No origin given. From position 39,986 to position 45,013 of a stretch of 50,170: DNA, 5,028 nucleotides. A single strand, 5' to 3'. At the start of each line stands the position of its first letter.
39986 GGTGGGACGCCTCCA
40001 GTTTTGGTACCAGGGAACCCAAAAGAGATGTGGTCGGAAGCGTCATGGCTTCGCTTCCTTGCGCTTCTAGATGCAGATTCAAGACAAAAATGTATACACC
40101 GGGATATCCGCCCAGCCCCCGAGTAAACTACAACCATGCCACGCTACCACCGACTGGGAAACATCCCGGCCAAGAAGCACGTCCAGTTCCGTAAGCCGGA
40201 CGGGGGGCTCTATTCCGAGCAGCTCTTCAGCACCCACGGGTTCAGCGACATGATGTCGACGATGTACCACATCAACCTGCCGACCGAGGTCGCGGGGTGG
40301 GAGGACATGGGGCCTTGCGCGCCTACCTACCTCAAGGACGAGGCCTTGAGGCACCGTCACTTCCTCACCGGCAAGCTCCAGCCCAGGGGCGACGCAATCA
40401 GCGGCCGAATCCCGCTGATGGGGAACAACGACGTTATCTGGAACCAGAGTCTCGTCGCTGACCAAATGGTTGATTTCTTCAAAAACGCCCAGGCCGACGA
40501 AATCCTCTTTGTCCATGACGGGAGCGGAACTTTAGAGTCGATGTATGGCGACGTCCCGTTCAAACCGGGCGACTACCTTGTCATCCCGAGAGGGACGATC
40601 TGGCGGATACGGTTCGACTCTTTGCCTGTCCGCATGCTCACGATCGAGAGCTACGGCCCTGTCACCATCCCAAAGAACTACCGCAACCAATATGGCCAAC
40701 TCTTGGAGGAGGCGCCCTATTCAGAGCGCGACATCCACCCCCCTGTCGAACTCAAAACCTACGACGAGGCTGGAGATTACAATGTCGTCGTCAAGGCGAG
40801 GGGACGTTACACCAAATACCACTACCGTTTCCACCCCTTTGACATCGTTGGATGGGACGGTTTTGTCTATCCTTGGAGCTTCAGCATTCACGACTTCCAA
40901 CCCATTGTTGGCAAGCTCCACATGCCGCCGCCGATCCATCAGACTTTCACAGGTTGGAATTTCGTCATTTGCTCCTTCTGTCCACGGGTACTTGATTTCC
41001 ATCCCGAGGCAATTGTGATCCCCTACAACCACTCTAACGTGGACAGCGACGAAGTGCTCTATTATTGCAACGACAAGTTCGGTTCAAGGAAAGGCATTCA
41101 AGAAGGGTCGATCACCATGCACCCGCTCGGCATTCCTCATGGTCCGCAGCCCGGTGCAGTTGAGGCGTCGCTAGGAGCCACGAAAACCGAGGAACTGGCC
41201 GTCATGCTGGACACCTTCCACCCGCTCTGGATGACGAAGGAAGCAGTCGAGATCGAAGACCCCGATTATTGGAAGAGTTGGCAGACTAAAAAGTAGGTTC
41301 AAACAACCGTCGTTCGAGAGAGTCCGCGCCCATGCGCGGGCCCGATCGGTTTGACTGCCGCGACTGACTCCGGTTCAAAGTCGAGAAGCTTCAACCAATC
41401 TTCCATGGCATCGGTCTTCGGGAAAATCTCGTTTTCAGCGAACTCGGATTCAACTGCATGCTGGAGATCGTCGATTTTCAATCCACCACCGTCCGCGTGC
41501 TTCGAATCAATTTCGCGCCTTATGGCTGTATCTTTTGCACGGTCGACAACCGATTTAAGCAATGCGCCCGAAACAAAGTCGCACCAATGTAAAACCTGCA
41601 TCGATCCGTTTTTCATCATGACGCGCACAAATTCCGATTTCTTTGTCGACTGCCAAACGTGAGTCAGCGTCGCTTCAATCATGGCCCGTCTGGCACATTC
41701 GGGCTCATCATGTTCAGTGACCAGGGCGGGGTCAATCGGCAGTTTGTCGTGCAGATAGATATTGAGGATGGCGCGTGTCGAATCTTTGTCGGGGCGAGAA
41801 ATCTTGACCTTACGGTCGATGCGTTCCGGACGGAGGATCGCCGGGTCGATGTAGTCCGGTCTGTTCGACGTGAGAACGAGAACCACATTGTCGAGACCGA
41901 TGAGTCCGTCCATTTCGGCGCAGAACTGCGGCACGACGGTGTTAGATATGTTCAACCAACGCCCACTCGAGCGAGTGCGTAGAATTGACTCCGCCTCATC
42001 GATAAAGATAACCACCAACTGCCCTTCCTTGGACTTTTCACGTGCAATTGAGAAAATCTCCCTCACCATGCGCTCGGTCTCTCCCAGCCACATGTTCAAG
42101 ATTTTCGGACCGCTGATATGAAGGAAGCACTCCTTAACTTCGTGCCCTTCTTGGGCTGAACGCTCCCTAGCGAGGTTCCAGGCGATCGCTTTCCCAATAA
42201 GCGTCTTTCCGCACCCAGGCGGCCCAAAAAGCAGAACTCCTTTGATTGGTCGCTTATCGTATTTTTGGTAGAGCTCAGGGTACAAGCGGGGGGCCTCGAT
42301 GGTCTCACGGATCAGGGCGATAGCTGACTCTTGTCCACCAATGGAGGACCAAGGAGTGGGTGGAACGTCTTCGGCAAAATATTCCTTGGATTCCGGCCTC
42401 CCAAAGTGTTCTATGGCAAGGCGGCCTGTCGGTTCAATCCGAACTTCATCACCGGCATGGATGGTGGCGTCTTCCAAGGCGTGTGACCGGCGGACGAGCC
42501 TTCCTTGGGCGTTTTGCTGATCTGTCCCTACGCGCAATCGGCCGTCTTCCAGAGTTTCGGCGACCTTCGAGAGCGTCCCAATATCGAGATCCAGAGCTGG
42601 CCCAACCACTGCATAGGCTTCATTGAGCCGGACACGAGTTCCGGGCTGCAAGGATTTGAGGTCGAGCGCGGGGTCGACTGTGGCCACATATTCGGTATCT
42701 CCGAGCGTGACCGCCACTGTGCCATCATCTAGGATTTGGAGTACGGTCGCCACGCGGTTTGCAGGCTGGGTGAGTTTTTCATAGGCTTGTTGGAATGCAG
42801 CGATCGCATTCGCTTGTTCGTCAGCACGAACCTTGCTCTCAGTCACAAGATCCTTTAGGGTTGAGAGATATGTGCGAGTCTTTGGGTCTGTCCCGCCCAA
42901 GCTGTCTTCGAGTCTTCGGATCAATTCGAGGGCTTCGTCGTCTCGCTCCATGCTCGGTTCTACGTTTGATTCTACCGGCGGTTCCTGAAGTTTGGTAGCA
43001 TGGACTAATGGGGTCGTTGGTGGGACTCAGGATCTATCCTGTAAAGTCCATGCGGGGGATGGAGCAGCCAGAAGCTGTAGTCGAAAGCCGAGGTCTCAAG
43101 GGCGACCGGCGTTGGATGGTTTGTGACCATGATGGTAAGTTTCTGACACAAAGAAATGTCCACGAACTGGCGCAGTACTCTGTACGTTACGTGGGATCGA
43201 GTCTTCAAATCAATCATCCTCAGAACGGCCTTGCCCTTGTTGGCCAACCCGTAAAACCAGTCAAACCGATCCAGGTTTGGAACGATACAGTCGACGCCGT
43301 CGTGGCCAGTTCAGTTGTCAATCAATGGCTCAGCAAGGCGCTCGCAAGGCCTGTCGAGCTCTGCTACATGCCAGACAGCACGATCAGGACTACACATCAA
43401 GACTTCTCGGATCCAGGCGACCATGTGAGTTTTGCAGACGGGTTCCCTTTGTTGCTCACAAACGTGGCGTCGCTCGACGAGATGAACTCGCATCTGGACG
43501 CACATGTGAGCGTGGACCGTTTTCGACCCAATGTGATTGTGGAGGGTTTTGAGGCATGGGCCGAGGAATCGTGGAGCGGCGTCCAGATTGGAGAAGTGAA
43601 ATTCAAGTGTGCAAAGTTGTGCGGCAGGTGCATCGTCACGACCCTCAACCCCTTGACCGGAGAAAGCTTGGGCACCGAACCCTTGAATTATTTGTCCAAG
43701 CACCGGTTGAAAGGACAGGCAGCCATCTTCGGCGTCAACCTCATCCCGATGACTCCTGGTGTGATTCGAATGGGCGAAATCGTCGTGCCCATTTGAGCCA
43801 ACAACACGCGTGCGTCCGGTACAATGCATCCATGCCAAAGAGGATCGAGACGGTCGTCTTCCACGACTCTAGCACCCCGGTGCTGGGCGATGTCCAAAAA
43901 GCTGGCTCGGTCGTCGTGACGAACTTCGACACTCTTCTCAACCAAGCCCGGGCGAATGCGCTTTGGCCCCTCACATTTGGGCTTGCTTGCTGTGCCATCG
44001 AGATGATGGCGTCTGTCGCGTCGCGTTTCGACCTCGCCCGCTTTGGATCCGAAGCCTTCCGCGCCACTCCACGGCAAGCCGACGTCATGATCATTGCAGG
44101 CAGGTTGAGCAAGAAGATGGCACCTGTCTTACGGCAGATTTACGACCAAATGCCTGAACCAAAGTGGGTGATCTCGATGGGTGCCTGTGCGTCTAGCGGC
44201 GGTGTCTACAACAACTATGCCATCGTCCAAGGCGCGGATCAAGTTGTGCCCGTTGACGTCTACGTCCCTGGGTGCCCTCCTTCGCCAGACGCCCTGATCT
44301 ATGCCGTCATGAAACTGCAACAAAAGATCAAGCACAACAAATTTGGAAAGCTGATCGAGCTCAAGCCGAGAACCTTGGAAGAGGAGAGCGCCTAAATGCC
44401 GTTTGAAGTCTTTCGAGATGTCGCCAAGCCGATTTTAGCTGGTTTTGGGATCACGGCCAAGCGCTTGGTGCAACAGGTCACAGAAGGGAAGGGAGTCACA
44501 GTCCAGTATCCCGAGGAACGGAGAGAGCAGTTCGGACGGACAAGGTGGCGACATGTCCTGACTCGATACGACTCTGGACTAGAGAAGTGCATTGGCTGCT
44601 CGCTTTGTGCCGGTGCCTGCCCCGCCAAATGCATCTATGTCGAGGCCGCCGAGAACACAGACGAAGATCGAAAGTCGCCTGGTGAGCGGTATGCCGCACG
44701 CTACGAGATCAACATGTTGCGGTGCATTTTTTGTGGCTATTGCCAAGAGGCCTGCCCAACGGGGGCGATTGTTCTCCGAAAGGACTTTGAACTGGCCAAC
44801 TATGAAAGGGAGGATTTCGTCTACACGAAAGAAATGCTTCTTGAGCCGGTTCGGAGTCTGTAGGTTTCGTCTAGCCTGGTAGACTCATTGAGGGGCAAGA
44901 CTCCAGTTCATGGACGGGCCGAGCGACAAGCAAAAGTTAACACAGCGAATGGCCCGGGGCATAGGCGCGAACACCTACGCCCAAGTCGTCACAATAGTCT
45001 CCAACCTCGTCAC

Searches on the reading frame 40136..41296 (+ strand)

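Call 9: search_protein_families(library=pfam, proteins=[window:40136-41296:+], max_evalue=0.01)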
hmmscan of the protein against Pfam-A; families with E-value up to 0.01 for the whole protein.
window:40136-41296:+ (386 aa): 3 families
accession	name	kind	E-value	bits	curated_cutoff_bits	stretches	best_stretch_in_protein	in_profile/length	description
PF20510.4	HgmA_N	-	8.6e-10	38.8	20.2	1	108-249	133-271/273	Homogentisate 1,2-dioxygenase N-terminal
PF07883.17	Cupin_2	-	5.3e-05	23.3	27.2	1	119-170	18-69/70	Cupin domain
PF04209.19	HgmA_C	-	7.6e-05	23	21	1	273-384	33-148/153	Homogentisate 1,2-dioxygenase C-terminal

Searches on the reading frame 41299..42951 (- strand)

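Call 9: search_protein_families(library=pfam, proteins=[window:41299-42951:-], max_evalue=0.01)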
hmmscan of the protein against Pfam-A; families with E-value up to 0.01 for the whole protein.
window:41299-42951:- (550 aa): 5 families
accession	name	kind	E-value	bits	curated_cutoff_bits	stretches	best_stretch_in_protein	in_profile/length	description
PF00004.35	AAA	-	5.5e-30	104.9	21.2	1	239-385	1-130/131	ATPase family associated with various cellular activities (AAA)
PF17758.7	Prot_ATP_ID_OB_N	-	1.2e-15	57.4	23.4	1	66-118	1-54/62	Proteasomal ATPase OB N-terminal domain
PF16450.11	Prot_ATP_ID_OB_C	-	1.8e-15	57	23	2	129-182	3-54/56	Proteasomal ATPase OB C-terminal domain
PF13401.12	AAA_22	-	0.00059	20.6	27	0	239-326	8-97/130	AAA domain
PF13191.12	AAA_16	-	0.0071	17.3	32.6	0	233-264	22-52/167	AAA ATPase domain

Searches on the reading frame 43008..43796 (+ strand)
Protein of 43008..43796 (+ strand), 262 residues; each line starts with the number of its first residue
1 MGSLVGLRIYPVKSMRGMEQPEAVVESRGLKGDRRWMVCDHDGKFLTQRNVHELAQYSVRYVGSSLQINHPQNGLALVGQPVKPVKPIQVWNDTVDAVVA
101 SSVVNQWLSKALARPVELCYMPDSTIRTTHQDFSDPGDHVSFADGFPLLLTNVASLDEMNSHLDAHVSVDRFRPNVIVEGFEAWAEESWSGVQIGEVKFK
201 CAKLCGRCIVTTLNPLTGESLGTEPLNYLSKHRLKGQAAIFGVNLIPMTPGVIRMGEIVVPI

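Call 9: search_protein_families(library=pfam, proteins=[window:43008-43796:+], max_evalue=0.01)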
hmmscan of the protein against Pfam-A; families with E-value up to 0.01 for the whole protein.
window:43008-43796:+ (262 aa): 2 families
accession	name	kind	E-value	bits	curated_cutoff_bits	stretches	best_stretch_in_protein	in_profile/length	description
PF03476.21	MOSC_N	-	6.1e-21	74.9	25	1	1-114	1-118/119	MOSC N-terminal beta barrel domain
PF03473.23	MOSC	-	1.9e-18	67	22.7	1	139-259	3-119/120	MOSC domain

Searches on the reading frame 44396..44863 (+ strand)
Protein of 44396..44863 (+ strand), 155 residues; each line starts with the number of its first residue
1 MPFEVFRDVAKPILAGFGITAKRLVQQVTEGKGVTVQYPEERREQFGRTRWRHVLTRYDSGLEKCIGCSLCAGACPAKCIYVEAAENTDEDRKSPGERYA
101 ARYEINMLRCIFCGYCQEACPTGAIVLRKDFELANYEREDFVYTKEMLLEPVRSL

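Call 8: search_protein_families(library=pfam, proteins=[window:44396-44863:+], max_evalue=0.01)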
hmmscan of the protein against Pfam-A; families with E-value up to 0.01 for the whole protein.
window:44396-44863:+ (155 aa): 14 families
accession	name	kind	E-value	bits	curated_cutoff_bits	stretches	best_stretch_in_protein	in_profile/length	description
PF00037.32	Fer4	-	2.4e-13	49.7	21.1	2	103-125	1-23/24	4Fe-4S binding domain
PF12838.12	Fer4_7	-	3.9e-12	46.9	27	1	64-124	1-52/52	4Fe-4S dicluster domain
PF13187.11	Fer4_9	-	2.4e-11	43.9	27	3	64-125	1-52/52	4Fe-4S dicluster domain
PF13484.11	Fer4_16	-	2.2e-09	38.4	30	1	109-134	1-25/66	4Fe-4S double cluster binding domain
PF13237.11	Fer4_10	-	3.1e-09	37.1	25.5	1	63-121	7-53/53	4Fe-4S dicluster domain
PF12797.12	Fer4_2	-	2.5e-08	33.8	24.5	2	62-77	7-22/22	4Fe-4S binding domain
PF14697.11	Fer4_21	-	1.4e-07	31.9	35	1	63-81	39-58/59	4Fe-4S dicluster domain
PF13183.11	Fer4_8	-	5.2e-07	30.6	27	2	62-123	2-67/68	4Fe-4S dicluster domain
PF12837.12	Fer4_6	-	1.7e-06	28.1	25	1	104-125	3-24/24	4Fe-4S binding domain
PF13746.11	Fer4_18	-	9.8e-05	23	27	0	101-133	52-83/114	4Fe-4S dicluster domain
PF13534.11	Fer4_17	-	0.00014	22.8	22.2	1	64-123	1-59/61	4Fe-4S dicluster domain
PF25160.1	LdpA_Fe-S-bd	-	0.00083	19.5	27.6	0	62-81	25-44/49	LdpA Fe-S cluster-binding domain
PF12800.12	Fer4_4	-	0.0017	19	24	0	63-77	2-16/17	4Fe-4S binding domain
PF17179.9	Fer4_22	-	0.0076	17.5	27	0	64-92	1-28/95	4Fe-4S dicluster domain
